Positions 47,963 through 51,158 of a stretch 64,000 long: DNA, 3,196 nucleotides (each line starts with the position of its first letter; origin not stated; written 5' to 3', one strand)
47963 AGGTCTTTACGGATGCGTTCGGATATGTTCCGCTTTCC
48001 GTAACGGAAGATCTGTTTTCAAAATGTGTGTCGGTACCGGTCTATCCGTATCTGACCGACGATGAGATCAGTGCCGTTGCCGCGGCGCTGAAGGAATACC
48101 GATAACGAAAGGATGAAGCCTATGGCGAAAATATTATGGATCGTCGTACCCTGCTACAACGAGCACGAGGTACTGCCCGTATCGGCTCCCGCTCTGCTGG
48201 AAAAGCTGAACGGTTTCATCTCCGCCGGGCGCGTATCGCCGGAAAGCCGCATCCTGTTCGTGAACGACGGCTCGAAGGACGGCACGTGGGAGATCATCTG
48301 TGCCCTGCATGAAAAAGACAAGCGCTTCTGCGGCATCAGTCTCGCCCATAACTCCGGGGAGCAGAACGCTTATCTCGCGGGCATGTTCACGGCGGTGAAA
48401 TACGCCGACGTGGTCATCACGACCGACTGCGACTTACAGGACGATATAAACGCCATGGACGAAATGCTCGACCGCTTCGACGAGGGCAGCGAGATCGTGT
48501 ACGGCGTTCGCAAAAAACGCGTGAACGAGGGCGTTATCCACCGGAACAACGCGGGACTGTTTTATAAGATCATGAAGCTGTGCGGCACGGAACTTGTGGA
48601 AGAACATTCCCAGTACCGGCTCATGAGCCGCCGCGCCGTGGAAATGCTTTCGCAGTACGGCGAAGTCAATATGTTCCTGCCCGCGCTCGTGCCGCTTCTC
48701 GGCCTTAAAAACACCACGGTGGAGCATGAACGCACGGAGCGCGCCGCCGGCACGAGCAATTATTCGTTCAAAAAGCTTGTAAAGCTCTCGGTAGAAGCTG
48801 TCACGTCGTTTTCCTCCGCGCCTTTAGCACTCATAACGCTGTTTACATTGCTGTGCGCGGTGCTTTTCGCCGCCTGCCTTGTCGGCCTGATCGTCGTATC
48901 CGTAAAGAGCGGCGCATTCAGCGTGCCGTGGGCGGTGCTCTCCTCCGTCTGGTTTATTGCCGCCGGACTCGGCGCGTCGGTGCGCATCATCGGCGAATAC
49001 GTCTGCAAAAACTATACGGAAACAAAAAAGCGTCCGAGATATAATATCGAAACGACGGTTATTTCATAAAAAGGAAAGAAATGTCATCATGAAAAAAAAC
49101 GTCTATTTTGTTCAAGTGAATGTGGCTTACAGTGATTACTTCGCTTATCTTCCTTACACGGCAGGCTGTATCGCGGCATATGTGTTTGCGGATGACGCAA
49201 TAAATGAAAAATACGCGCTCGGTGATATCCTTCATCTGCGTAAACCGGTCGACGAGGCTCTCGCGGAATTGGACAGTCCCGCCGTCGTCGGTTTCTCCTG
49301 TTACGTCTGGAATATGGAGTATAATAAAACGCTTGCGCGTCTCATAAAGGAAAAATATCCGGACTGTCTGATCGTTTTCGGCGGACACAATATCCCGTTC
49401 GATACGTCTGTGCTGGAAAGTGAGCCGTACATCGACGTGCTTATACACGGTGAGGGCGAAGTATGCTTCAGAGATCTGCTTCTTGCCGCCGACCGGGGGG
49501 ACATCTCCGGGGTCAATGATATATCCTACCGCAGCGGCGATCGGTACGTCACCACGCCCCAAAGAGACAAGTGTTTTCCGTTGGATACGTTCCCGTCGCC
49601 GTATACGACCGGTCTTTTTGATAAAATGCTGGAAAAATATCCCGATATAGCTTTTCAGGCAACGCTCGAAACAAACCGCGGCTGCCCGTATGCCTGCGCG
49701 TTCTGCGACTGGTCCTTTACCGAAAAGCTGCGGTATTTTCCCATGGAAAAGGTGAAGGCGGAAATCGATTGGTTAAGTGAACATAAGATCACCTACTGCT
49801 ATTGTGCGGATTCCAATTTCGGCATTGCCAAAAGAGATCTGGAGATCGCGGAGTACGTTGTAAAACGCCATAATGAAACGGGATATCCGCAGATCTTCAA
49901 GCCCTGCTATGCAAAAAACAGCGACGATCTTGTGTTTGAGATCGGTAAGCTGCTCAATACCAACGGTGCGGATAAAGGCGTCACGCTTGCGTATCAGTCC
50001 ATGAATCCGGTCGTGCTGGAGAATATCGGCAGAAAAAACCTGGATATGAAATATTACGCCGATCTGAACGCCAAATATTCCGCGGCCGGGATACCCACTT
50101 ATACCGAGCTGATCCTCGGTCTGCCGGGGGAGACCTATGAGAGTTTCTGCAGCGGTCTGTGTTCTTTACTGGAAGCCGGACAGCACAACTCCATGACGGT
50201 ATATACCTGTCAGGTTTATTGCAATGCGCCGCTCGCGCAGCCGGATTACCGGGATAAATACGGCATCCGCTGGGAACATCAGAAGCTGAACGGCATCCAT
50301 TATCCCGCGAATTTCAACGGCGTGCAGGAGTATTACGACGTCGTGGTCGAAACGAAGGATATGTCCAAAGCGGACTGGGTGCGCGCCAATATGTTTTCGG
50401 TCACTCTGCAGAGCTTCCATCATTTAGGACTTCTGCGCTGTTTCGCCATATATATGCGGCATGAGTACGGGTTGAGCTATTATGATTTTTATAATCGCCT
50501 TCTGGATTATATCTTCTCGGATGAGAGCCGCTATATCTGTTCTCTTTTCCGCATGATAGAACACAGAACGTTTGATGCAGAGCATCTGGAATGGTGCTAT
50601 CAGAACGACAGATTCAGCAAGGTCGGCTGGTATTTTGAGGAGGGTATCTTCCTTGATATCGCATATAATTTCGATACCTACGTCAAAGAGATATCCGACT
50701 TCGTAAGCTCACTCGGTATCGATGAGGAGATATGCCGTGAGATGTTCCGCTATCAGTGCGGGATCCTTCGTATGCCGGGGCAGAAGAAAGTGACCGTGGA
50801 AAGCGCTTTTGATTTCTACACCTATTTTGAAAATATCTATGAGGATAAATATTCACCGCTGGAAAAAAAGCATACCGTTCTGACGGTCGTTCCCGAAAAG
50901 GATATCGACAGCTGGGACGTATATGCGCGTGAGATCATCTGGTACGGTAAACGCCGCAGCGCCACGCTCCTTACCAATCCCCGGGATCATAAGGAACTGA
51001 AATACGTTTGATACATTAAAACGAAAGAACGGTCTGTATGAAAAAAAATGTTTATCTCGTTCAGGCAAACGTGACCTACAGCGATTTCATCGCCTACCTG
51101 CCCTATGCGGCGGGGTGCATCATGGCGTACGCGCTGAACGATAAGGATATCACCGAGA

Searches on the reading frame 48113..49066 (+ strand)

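Call 10: search_protein_families(library=pfam, proteins=[window:48113-49066:+], max_evalue=0.001)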
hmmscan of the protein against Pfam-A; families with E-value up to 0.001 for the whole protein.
window:48113-49066:+ (318 aa): 1 family
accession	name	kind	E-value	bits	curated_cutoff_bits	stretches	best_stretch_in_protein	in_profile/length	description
PF00535.33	Glycos_transf_2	-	2e-19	70.6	23.3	1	10-177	2-165/168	Glycosyl transferase family 2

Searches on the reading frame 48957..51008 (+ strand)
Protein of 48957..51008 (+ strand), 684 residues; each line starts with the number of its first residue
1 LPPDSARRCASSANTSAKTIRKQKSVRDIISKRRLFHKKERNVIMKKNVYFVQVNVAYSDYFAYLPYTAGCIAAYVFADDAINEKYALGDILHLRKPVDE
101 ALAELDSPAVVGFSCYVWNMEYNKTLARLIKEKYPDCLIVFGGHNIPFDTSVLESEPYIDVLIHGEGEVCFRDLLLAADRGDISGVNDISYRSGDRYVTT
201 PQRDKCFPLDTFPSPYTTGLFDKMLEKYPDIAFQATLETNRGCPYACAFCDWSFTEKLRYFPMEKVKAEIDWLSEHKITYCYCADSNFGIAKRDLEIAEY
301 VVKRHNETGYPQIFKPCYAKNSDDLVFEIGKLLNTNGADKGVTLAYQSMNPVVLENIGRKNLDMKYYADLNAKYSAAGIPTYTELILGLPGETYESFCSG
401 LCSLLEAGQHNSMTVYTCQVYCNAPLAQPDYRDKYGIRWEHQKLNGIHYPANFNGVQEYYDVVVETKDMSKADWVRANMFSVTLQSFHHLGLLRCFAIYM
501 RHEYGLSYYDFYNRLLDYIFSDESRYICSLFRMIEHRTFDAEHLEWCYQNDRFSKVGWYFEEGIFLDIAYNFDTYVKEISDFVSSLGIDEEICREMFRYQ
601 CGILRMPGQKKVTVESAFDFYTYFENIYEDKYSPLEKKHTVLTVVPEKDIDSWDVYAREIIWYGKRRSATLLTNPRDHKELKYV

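Call 5: search_protein_families(library=pfam, proteins=[window:48957-51008:+], max_evalue=0.01)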
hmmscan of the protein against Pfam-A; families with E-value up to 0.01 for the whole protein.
window:48957-51008:+ (684 aa): 2 families
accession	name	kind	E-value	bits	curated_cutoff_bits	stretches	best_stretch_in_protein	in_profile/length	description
PF04055.27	Radical_SAM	-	4.7e-10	40.3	29.5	1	239-397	3-159/166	Radical SAM superfamily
PF02310.24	B12-binding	-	7e-09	36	32.1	1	99-174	44-120/121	B12 binding domain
